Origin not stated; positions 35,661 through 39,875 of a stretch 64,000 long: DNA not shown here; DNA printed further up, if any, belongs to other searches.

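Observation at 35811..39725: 1304-aa secreted protein with an unusual domain combination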

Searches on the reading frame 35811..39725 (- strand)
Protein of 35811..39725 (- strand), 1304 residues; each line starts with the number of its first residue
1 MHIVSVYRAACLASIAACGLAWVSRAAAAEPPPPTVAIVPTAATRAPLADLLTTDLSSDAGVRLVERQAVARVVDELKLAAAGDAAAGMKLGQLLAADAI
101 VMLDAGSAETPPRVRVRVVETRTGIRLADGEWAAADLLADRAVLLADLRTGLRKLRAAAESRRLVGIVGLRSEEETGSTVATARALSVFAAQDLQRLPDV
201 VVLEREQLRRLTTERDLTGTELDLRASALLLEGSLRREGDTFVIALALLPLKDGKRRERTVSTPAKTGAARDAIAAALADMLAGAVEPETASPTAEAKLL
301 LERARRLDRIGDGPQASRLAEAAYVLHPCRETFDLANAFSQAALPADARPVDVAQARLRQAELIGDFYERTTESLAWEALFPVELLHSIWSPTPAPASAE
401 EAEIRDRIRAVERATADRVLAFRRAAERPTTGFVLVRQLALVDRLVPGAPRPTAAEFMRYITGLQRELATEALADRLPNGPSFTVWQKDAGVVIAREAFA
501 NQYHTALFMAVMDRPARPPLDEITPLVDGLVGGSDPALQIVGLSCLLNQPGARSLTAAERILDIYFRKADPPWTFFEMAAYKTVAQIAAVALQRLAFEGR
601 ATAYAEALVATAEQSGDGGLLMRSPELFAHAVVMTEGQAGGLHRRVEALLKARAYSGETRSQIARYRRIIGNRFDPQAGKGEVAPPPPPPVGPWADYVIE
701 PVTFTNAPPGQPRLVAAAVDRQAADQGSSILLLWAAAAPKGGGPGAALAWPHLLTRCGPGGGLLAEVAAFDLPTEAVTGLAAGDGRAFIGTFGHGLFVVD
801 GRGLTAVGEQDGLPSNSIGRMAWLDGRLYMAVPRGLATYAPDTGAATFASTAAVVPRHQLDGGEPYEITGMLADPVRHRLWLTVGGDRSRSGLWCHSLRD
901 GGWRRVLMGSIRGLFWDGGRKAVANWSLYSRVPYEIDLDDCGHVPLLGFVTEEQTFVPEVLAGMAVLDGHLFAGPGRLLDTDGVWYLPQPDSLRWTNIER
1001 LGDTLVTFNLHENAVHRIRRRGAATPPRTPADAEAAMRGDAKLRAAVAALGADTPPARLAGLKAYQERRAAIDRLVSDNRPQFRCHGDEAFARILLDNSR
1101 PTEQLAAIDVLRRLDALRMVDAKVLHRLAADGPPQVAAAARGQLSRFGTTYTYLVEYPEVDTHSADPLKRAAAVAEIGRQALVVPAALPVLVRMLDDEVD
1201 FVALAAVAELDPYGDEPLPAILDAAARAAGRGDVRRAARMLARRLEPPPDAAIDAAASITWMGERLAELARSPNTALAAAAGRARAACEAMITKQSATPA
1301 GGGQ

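Call 6: search_protein_families(library=pfam, proteins=[window:35811-39725:-], max_evalue=1)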
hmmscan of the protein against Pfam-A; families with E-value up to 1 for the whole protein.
window:35811-39725:- (1304 aa): 3 families
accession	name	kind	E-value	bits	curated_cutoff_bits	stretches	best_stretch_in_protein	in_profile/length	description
PF03783.19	CsgG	-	5.4e-05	23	20.8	1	46-101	38-94/210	Curli production assembly/transport component CsgG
PF13646.12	HEAT_2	-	0.004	17.9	27.7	1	1163-1240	10-85/88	HEAT repeats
PF03245.18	Phage_lysis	-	0.3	11.8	25.4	0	136-210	46-116/126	Bacteriophage Rz lysis protein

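Call 7: search_protein_families(library=ncbifam, proteins=[window:35811-39725:-], max_evalue=1)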
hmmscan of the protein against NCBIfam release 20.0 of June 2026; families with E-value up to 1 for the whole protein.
window:35811-39725:- (1304 aa): 0 families

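Call 8: find_homologous_proteins(query=window:35811-39725:-)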
Query window:35811-39725:- (1304 aa): 6 proteins with E <= 0.001 among 8000 candidates.
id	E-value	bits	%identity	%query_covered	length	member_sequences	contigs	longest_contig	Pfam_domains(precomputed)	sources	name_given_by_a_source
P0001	0.0e+0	2654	93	100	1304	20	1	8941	PF03783.21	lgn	-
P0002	0.0e+0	1833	68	98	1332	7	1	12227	PF03783.21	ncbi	-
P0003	0.0e+0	1829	68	100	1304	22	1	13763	PF03783.21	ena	-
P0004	0.0e+0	1824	68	97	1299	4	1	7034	-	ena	-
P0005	0.0e+0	1680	80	73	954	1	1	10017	-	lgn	-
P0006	3.7e-108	381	34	76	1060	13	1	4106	PF03783.21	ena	-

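Call 10: find_encoding_contigs(protein=P0002, flank=10000, max_places=3)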
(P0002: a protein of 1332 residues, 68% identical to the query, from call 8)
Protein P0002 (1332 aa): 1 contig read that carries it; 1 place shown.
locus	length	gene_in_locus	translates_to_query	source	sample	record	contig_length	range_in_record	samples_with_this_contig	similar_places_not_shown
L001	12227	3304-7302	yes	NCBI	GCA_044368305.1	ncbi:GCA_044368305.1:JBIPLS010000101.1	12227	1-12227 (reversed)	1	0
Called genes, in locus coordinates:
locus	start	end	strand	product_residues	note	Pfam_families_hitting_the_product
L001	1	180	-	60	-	?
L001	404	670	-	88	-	PF01527:HTH_Tnp_1, PF02796:HTH_7 (weak), PF13551:HTH_29, PF13384:HTH_23, PF13518:HTH_28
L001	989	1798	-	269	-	PF03160:Calx-beta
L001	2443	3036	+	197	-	PF07394:DUF1501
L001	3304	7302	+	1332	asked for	PF03783:CsgG (faint)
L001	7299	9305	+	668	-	-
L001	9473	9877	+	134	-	-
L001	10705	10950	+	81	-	PF02604:PhdYeFM_antitox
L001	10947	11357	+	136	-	PF01850:PIN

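Call 11: find_encoding_contigs(protein=P0003, flank=10000, max_places=3)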
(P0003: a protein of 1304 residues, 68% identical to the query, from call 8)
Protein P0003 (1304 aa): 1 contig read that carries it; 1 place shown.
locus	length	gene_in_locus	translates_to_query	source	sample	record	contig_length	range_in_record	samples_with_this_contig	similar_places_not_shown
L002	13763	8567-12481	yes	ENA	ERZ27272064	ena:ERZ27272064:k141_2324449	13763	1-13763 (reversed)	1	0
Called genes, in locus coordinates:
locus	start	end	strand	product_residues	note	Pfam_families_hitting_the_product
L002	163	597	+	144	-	-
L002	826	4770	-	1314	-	-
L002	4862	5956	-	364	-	PF03783:CsgG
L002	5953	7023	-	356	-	-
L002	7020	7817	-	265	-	-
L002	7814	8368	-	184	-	PF04542:Sigma70_r2, PF08281:Sigma70_r4_2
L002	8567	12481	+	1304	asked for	PF03783:CsgG (faint)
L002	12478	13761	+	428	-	?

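Call 12: find_encoding_contigs(protein=P0006, flank=10000, max_places=3)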
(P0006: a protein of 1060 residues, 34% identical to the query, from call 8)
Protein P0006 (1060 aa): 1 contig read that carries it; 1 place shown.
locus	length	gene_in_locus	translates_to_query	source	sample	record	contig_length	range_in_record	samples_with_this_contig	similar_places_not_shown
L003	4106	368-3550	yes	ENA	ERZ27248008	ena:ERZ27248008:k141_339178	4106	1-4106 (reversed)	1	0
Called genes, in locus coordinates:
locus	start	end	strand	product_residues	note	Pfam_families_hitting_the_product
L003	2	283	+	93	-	?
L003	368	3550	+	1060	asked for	PF03783:CsgG (faint)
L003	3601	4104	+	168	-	?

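Call 16: find_related_loci(query=A1, collection=genome_contigs, flank=10000)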
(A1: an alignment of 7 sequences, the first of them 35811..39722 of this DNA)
Query A1 (1303 aa) in genome_contigs; peptide patterns used: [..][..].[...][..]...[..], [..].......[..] (x = any residue, [..] = any of these).
48 stretches matched a pattern; 5 encode a relative of the query (tblastn E <= 1e-3); 5 distinct loci.
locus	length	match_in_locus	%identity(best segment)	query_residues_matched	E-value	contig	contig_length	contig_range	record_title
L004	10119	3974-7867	93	1-1299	0e+0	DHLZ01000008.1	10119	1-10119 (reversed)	MAG TPA_asm: Planctomycetaceae bacterium UBA4655 UBA4655_contig_5401, whole genome shotgun sequence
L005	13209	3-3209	66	226-1302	0e+0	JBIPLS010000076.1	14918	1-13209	MAG: Pirellulales bacterium isolate ME2013-08-30_3300042905_group4_bin3 Rohwer_bin1712_scaffold_4298_c1, whole genome sh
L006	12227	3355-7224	68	2-1276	0e+0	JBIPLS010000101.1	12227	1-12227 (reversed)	MAG: Pirellulales bacterium isolate ME2013-08-30_3300042905_group4_bin3 Rohwer_bin1712_scaffold_6485_c1, whole genome sh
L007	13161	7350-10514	32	1-1020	1e-114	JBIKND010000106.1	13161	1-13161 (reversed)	MAG: Pirellulales bacterium isolate ME2014-09-21_3300035681_group5_bin192 Rohwer_bin1714_scaffold_3642_c1, whole genome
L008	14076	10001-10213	45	783-854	6e-5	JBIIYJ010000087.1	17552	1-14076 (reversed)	MAG: Kiritimatiellia bacterium isolate ME2005-09-19_3300034101_group2_bin229 Rohwer_bin2517_scaffold_2068_c1, whole geno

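Call 28: search_protein_families(library=pfam, proteins=[L002:826-4770:-], max_evalue=10)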
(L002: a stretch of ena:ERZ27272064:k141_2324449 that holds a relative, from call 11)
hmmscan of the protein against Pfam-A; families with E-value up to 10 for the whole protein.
L002:826-4770:- (1314 aa): 3 families
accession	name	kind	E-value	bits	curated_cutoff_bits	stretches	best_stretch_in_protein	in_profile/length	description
PF13855.12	LRR_8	-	0.0023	18.1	27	1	1182-1235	5-58/61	Leucine rich repeat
PF23598.1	LRR_14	-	0.065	12.4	40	1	1189-1254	34-97/353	Leucine-rich repeat region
PF13428.12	TPR_14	-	0.41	11.9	23.5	1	309-348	2-41/44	Tetratricopeptide repeat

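Call 41: search_protein_families(library=pfam, alignment_id=A5, max_evalue=0.01)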
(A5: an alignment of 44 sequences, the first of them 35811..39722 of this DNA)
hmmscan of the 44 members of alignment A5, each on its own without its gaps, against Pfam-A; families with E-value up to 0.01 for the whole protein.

A. member 1, window:35811-39722:- (1303 aa): 2 families
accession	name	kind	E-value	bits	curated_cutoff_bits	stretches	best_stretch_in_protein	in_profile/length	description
PF03783.19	CsgG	-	5.4e-05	23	20.8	1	45-100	38-94/210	Curli production assembly/transport component CsgG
PF13646.12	HEAT_2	-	0.004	17.9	27.7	1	1162-1239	10-85/88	HEAT repeats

B. families by the number of members that match (of 44 scanned): 12 families
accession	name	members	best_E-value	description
PF03783.19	CsgG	43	1.5e-12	Curli production assembly/transport component CsgG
PF13424.12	TPR_12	2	8.6e-07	Tetratricopeptide repeat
PF07719.23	TPR_2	2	0.00012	Tetratricopeptide repeat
PF13428.12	TPR_14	2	0.0037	Tetratricopeptide repeat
PF07081.18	DUF1349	1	1.3e-11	Protein of unknown function (DUF1349)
PF13174.12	TPR_6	1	4e-08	Tetratricopeptide repeat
PF08450.18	SGL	1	0.0038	SMP-30/Gluconolactonase/LRE-like region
PF13646.12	HEAT_2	1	0.004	HEAT repeats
PF13036.11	LpoB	1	0.0065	Peptidoglycan-synthase activator LpoB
PF11684.13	DUF3280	1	0.0082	Protein of unknown function (DUF2380)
PF04052.18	TolB_N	1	0.0083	TolB amino-terminal domain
PF25803.1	Spectrin_SYNE1_2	1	0.0083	Nesprin-1, spectrin repeats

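Call 46: find_homologous_proteins(query=A5, max_evalue=1e-10)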
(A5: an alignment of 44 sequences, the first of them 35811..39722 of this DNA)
Query A5 (44 sequences) (1303 aa, profile of the alignment): 7 proteins with E <= 1e-10 among 8000 candidates.
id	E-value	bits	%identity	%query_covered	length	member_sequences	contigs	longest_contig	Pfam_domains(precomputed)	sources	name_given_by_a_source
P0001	1.6e-254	866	93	100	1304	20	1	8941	PF03783.21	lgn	-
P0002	1.3e-235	803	68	98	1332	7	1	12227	PF03783.21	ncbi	-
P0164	8.9e-234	797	34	76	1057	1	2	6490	PF03783.21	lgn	-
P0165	2.1e-232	792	35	76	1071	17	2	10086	PF03783.21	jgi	jgi:hypothetical protein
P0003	3.3e-232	792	69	99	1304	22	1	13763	PF03783.21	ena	-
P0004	1.9e-231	789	69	97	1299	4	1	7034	-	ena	-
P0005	2.0e-120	422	80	73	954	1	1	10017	-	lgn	-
